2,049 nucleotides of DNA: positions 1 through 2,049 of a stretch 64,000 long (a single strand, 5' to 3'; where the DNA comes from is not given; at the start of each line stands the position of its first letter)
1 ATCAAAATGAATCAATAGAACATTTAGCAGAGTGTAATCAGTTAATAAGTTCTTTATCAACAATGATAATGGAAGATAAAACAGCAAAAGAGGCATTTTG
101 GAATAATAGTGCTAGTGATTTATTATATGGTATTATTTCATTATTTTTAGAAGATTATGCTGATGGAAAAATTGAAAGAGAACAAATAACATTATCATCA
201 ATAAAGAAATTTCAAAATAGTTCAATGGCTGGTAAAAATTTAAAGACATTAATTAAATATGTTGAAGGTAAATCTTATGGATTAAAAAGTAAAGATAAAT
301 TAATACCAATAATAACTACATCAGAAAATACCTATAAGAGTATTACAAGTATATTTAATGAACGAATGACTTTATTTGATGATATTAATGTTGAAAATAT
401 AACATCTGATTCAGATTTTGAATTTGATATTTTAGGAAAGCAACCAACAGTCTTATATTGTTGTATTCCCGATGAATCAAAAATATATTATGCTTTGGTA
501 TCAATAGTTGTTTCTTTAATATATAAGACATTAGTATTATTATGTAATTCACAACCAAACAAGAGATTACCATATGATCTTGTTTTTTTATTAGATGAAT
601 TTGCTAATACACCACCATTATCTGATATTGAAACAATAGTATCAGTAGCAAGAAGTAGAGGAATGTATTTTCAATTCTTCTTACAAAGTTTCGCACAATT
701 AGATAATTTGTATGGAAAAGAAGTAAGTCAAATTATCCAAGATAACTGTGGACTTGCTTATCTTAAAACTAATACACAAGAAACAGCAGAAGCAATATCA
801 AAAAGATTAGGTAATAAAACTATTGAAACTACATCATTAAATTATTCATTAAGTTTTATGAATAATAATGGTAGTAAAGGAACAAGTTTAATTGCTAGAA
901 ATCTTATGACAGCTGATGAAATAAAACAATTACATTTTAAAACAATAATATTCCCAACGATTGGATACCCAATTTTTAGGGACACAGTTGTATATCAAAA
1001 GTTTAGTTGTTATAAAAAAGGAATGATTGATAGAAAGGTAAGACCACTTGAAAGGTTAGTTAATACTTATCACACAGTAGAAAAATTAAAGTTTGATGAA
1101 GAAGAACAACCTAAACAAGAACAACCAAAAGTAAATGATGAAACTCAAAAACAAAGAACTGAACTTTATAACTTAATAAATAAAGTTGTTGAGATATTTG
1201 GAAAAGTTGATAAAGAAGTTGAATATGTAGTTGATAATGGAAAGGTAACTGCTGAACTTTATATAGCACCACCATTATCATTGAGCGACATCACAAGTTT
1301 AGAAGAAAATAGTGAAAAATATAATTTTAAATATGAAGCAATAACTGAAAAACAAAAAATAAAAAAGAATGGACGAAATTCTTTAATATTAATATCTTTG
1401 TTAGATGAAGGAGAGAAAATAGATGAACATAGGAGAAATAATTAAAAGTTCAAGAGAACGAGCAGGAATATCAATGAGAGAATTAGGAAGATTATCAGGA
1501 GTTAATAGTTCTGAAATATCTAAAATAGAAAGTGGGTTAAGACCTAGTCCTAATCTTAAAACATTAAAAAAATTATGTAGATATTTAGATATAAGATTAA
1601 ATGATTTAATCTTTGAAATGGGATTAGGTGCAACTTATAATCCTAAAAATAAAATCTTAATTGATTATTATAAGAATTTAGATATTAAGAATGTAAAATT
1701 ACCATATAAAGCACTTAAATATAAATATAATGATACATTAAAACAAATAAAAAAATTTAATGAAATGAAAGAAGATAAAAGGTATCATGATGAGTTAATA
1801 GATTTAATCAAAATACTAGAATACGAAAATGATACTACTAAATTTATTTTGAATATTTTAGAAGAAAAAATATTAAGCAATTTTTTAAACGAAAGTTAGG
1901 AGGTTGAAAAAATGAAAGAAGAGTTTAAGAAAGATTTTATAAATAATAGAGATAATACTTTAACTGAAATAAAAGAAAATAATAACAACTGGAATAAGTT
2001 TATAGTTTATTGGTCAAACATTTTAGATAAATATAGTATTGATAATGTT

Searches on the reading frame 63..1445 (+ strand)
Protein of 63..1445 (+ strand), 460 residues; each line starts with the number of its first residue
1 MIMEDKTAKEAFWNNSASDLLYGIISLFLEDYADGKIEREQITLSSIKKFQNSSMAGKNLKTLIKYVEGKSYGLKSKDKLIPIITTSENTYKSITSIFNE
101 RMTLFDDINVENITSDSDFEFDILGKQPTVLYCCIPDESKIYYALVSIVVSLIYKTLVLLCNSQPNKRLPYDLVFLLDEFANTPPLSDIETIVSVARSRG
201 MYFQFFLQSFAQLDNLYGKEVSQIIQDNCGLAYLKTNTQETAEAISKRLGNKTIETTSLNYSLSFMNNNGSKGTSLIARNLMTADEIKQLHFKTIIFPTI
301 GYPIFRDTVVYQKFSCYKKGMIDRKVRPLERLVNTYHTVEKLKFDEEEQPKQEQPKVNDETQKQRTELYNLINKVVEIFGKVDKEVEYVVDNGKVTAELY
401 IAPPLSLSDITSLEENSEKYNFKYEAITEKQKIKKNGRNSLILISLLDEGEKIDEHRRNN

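Call 56: search_protein_families(library=pfam, proteins=[window:63-1445:+], max_evalue=0.00001)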
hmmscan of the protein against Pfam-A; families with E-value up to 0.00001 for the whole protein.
window:63-1445:+ (460 aa): 3 families
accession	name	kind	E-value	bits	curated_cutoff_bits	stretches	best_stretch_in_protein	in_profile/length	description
PF02534.20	T4SS-DNA_transf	-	1.5e-42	146.5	20.1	1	2-304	135-438/468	Type IV secretory system Conjugative DNA transfer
PF12696.13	TraG-D_C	-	6.8e-30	104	22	1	173-291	2-125/126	TraM recognition site of TraD and TraG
PF10412.15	TrwB_AAD_bind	-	4.6e-17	62.4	20.5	1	85-291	162-367/387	Type IV secretion-system coupling protein DNA-binding domain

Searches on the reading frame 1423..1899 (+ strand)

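Call 56: search_protein_families(library=pfam, proteins=[window:1423-1899:+], max_evalue=0.00001)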
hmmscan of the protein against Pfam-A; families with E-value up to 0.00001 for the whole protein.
window:1423-1899:+ (158 aa): 4 families
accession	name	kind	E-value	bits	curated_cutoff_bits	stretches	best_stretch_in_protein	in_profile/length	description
PF01381.28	HTH_3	-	5.1e-13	49.3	23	1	7-62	1-55/55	Helix-turn-helix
PF13560.12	HTH_31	-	3.7e-09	37.2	27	1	4-56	3-55/64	Helix-turn-helix domain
PF12844.13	HTH_19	-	6.6e-08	32.8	30.2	1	4-63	1-59/64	Helix-turn-helix domain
PF13443.12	HTH_26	-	2.2e-07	31.4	22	1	13-63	8-58/63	Cro/C1-type HTH DNA-binding domain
